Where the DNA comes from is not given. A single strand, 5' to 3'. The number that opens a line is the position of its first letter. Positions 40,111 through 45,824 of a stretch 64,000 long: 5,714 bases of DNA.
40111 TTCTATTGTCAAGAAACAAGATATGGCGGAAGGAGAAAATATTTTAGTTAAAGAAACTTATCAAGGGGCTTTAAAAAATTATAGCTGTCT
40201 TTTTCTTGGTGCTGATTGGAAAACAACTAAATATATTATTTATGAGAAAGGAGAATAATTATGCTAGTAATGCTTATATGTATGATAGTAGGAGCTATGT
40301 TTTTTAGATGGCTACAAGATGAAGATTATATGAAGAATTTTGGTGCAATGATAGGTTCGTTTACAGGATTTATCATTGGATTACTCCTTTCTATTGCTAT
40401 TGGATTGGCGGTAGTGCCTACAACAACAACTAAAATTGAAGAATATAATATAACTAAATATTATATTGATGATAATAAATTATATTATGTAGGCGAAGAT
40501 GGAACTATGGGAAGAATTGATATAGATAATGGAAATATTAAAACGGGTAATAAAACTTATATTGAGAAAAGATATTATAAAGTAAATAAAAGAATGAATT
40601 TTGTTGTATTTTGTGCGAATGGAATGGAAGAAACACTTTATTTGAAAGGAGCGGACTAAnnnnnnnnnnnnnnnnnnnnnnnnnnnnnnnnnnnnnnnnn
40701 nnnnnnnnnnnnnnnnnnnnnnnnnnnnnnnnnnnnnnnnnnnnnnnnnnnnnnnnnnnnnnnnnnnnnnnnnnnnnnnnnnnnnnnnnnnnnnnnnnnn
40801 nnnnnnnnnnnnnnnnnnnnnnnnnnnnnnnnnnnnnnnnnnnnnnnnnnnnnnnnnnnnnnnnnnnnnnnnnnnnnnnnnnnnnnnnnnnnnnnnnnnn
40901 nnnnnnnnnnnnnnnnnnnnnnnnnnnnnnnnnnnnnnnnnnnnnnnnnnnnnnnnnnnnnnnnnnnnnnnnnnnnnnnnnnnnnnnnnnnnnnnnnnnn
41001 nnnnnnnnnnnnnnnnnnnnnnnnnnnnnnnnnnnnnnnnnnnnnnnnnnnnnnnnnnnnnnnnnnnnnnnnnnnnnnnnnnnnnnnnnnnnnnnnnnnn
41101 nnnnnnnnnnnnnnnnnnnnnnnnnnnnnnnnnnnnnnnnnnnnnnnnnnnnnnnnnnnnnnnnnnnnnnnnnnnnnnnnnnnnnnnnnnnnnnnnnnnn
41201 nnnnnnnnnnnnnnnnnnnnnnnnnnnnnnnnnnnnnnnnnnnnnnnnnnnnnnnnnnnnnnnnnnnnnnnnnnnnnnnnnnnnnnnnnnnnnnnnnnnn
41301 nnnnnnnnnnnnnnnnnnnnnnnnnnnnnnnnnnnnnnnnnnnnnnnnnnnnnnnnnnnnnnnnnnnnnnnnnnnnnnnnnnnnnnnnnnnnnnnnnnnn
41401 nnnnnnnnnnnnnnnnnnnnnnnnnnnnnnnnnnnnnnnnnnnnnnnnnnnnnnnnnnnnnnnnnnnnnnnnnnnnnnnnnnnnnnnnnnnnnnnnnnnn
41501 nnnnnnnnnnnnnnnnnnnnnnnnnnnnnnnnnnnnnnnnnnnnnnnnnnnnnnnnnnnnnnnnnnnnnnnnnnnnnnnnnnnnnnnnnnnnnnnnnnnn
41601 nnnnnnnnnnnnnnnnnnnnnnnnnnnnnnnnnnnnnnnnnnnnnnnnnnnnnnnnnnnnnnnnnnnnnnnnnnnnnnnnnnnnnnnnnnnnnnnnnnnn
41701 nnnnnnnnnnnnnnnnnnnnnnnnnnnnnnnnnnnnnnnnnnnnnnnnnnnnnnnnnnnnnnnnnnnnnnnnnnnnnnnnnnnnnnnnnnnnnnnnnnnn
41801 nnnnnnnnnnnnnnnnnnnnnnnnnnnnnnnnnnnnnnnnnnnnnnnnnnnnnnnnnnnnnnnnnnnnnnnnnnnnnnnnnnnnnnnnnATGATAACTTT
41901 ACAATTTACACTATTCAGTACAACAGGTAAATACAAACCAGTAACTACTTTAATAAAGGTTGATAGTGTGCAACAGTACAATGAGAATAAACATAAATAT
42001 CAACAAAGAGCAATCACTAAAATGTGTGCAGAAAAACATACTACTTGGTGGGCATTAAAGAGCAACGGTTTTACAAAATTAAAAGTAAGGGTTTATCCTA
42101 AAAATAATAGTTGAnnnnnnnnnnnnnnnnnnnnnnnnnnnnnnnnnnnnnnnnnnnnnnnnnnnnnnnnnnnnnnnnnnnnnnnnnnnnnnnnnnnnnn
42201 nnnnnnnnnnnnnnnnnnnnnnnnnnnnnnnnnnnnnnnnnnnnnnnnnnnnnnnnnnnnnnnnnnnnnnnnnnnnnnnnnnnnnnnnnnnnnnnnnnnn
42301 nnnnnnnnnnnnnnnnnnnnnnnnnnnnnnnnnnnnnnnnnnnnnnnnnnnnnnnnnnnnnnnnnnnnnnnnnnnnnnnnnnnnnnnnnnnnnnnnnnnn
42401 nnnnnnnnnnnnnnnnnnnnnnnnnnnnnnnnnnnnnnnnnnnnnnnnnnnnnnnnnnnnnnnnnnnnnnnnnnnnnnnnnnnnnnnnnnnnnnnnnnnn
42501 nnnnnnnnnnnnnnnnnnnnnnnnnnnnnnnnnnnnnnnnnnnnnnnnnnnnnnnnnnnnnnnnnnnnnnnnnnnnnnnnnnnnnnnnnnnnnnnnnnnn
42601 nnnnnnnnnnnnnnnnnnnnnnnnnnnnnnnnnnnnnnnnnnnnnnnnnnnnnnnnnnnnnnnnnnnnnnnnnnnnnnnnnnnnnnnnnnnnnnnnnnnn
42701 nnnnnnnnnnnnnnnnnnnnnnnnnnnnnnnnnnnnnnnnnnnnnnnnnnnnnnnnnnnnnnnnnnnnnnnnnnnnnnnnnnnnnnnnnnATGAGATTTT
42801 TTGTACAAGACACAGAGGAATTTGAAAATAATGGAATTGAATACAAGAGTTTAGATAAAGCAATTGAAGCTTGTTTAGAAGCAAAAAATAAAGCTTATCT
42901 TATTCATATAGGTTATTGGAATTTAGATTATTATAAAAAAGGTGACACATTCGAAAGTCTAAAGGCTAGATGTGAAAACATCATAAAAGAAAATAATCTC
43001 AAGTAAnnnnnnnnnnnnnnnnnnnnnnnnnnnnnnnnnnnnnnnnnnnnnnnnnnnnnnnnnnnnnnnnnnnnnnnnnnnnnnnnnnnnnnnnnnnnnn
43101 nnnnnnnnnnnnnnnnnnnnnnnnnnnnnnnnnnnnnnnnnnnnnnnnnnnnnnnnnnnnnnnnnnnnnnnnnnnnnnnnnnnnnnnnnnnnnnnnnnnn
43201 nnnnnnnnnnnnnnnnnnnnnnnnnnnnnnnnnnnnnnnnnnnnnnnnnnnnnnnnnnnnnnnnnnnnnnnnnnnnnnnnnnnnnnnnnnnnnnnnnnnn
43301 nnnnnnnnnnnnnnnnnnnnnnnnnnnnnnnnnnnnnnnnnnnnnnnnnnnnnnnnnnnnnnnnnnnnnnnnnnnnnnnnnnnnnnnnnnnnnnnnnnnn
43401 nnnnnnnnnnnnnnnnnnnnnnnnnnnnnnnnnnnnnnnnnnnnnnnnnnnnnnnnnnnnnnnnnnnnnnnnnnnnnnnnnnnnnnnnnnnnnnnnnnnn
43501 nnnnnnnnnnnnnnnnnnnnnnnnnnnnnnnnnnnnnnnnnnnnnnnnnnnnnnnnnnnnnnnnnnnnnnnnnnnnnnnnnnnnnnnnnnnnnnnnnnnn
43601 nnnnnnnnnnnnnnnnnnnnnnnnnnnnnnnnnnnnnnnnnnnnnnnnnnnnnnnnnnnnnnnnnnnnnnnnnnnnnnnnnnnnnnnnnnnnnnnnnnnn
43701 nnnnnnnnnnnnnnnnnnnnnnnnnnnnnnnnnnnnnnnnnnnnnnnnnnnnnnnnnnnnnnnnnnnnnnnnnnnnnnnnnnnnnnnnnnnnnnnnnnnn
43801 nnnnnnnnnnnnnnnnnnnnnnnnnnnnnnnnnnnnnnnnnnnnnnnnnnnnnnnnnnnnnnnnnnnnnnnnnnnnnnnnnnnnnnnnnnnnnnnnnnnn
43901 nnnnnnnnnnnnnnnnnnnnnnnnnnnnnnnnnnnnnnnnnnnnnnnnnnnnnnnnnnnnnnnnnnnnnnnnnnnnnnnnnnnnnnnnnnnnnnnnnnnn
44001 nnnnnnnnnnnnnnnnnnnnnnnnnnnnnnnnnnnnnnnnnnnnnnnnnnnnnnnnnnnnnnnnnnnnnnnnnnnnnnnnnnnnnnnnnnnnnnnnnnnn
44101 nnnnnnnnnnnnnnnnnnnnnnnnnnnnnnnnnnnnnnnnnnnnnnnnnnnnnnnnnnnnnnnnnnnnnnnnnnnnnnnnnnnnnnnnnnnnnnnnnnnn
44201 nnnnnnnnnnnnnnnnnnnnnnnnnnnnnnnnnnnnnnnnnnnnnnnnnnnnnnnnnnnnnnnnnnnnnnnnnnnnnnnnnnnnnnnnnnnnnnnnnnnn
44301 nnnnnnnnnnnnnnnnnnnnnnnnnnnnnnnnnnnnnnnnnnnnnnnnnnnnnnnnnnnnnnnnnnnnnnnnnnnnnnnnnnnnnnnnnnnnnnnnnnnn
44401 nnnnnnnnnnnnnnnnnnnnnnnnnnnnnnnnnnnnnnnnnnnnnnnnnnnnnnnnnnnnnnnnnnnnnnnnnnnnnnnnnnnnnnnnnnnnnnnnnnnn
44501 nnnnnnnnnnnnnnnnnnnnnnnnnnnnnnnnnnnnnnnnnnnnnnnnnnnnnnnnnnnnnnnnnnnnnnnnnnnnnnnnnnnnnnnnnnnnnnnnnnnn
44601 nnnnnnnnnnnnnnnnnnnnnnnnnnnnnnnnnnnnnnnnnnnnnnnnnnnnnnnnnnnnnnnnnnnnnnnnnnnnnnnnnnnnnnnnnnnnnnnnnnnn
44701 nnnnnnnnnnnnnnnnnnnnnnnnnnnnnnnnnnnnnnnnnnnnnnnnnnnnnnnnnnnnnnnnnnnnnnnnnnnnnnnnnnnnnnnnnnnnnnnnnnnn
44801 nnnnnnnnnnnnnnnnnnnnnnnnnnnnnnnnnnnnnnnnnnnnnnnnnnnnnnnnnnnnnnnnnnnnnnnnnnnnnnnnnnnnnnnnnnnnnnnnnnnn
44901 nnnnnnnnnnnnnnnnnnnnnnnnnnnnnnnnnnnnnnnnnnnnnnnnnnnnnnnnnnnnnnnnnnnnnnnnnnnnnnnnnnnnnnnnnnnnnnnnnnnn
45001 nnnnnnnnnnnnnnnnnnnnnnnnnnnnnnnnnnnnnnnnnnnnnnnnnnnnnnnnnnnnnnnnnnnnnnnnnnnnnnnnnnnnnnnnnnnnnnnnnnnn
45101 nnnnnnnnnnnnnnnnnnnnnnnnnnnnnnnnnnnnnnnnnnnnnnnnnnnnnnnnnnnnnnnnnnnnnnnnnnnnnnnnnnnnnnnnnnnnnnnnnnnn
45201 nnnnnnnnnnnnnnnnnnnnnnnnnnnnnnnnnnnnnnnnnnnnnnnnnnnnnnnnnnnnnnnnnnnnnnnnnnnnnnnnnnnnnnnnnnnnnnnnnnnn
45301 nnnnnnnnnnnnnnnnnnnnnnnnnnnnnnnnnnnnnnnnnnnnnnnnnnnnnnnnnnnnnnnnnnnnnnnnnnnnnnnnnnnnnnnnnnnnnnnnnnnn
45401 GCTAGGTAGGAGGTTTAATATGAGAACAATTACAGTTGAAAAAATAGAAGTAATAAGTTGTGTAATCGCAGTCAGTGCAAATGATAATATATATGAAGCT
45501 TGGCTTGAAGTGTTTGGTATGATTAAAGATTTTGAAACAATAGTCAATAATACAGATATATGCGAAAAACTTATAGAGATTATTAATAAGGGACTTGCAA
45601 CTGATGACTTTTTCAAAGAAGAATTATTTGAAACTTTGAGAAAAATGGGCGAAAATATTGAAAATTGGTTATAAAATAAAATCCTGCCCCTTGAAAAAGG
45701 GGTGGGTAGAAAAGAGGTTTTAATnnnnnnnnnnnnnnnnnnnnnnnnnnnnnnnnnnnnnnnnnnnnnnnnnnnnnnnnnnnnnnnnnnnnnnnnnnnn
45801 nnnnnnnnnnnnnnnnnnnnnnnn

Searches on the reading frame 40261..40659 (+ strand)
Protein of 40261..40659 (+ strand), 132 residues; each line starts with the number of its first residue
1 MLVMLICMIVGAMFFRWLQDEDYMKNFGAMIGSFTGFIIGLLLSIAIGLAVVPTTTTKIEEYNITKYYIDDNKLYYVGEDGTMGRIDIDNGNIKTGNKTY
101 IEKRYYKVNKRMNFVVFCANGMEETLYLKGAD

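Call 9: search_protein_families(library=pfam, max_evalue=0.01, proteins=[window:40261-40659:+])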
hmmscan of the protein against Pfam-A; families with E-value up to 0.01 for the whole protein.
window:40261-40659:+ (132 aa): 1 family
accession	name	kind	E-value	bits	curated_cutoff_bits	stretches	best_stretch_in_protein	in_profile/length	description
PF19382.4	DUF5957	-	0.0054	17.2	23.8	1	29-50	5-26/59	Family of unknown function (DUF5957)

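Call 24: search_protein_families(library=phrogs, max_evalue=0.001, proteins=[window:40261-40659:+])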
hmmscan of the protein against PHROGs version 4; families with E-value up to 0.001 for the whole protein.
window:40261-40659:+ (132 aa): 0 families

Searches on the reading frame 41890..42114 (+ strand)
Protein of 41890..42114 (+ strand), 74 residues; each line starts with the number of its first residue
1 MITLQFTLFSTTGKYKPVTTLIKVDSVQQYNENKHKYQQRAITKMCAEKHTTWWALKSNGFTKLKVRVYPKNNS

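Call 9: search_protein_families(library=pfam, max_evalue=0.01, proteins=[window:41890-42114:+])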
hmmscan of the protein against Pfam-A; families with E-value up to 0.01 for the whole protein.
window:41890-42114:+ (74 aa): 0 families

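Call 24: search_protein_families(library=phrogs, max_evalue=0.001, proteins=[window:41890-42114:+])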
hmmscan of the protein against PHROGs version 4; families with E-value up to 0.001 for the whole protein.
window:41890-42114:+ (74 aa): 0 families

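Call 67: search_protein_families(library=ncbifam, max_evalue=0.001, proteins=[window:41890-42114:+])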
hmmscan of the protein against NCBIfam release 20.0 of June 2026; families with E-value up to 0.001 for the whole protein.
window:41890-42114:+ (74 aa): 0 families

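Call 82: find_homologous_proteins(query=window:41890-42114:+, max_evalue=0.001)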
Query window:41890-42114:+ (74 aa): 5 proteins with E <= 0.001 among 6 candidates.
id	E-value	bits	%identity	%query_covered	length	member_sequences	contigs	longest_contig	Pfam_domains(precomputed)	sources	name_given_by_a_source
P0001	2.2e-42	159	100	100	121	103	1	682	-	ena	-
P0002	6.3e-42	158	97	100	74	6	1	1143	-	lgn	-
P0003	1.9e-41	156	97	100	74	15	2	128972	-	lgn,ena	-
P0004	3.5e-41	155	96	100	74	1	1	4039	-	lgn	-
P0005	6.0e-34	132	84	100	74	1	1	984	-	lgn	-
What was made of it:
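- Only 64 kb of a genome of at least about 130 kb was available (call 82: a near-identical homolog lies on a 129-kb contig).
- Tried and rejected: The 74-aa product of the first gene after the cluster: it has only near-identical homologs (call 82).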

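Call 91: predict_structure(protein=window:41890-42114:+)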
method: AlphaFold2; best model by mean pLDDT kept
length: 74 residues; sequences in the alignment: 1
mean_pLDDT: 88.4   pTM: 0.73
mean pLDDT of the five models: 88.4, 87.1, 83.9, 58.0, 55.9
residues with pLDDT >= 90: 49; 70-90: 21; 50-70: 3; < 50: 1
segments of 3 or more residues with pLDDT < 50: none
pLDDT, mean of each block of 10 residues (from residue 1): 91 86 90 94 93 91 89 54
secondary structure, 60 per line:
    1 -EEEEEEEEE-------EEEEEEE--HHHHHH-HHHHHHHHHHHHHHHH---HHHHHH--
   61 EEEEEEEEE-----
elements in order: E2-10 E18-24 H27-32 H34-49 H53-58 E61-69

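Call 93: fold_search(model_id=the predicted structure, library=pdb)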
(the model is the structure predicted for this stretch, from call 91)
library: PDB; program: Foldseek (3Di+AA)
matches with E <= 10: 125; with E <= 0.001: 0
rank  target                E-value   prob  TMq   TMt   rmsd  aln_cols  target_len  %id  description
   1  2jvu_MODEL_1_A        7.2e-01  0.18  0.34  0.28   8.8        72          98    8  Solution Structure of Dispersin from Enteroaggregative Escherichia coli (released 2008-02-12)
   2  1qys                  8.2e-01  0.35  0.40  0.34   4.9        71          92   10  Crystal structure of Top7: A computationally designed protein with a novel fold (released 2003-11-25)
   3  6skf_BT               9.3e-01  0.33  0.47  0.47   4.8        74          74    8  Cryo-EM Structure of T. kodakarensis 70S ribosome (released 2020-07-29)
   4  5tva_B                1.1e+00  0.16  0.37  0.15   5.3        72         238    8  A. aeolicus BioW with AMP and CoA (released 2016-12-07)
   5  7fao_A                1.3e+00  0.18  0.37  0.31   4.4        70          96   11  Top7 surface mutant K42A Q43A K46A K57S K58S, and I68R (released 2022-05-18)
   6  5tv5_A                1.7e+00  0.12  0.35  0.14   6.3        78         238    9  BioW from Aquifex aeoulicus (released 2016-12-07)
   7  7qoh_h                1.7e+00  0.09  0.31  0.31   6.3        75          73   12  Unique vertex of the phicrAss001 virion with C5 symmetry imposed (released 2023-03-29)
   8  7qoh_g                1.8e+00  0.08  0.32  0.30   6.0        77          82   14  Unique vertex of the phicrAss001 virion with C5 symmetry imposed (released 2023-03-29)
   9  9k4c_A                2.0e+00  0.12  0.34  0.04   7.6        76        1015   13  SuperFi Cas9 - 22nt sgRNA - DNA ternary complex (released 2025-10-22)
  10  9e9v_B                2.0e+00  0.11  0.36  0.16   7.8        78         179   12  Structural Insights into HIV-1 Vif-Mediated Ubiquitination and Degradation of APOBEC3H (released 2026-03-11)
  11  5tv5_B                2.3e+00  0.11  0.36  0.14   5.4        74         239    9  BioW from Aquifex aeoulicus (released 2016-12-07)
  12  4ky3_A                2.4e+00  0.15  0.37  0.21   4.9        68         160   10  Three-dimensional Structure of the orthorhombic crystal of computationally designed insertion domain , Northeast Struc (released 2013-06-19)
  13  7bqc_MODEL_1_A        2.4e+00  0.03  0.23  0.17   7.7        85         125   16  Solution NMR structure of NF4; de novo designed protein with a novel fold (released 2021-03-24)
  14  2jvf_MODEL_1_A        2.8e+00  0.13  0.37  0.31   5.8        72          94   12  Solution structure of M7, a computationally-designed artificial protein (released 2008-08-12)
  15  1w9g_B                2.8e+00  0.11  0.39  0.32   7.6        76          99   16  Structure of ERH (Enhencer of Rudimentary Gene) (released 2005-04-06)
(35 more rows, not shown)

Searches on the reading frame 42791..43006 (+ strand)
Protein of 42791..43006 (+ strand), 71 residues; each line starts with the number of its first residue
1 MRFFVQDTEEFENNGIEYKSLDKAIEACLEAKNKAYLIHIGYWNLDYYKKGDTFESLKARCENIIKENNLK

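Call 9: search_protein_families(library=pfam, max_evalue=0.01, proteins=[window:42791-43006:+])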
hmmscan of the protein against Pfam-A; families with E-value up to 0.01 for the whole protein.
window:42791-43006:+ (71 aa): 1 family
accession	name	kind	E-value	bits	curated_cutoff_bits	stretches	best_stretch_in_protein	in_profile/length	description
PF10730.14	DUF2521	-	0.0098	16.4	25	0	22-66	51-93/146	Protein of unknown function (DUF2521)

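Call 24: search_protein_families(library=phrogs, max_evalue=0.001, proteins=[window:42791-43006:+])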
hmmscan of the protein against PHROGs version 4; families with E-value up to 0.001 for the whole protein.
window:42791-43006:+ (71 aa): 0 families

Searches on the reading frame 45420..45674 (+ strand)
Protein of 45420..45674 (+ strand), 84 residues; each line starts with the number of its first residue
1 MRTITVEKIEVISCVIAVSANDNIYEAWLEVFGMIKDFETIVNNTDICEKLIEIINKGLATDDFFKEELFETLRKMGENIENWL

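Call 9: search_protein_families(library=pfam, max_evalue=0.01, proteins=[window:45420-45674:+])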
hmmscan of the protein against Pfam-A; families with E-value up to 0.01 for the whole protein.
window:45420-45674:+ (84 aa): 1 family
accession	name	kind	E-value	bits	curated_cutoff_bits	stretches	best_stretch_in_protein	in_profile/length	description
PF23191.1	WH_MCM3_C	-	0.0067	17.1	27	1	45-78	28-63/77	MCM3-like, winged helix domain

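Call 24: search_protein_families(library=phrogs, max_evalue=0.001, proteins=[window:45420-45674:+])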
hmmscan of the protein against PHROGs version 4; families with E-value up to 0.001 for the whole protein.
window:45420-45674:+ (84 aa): 0 families
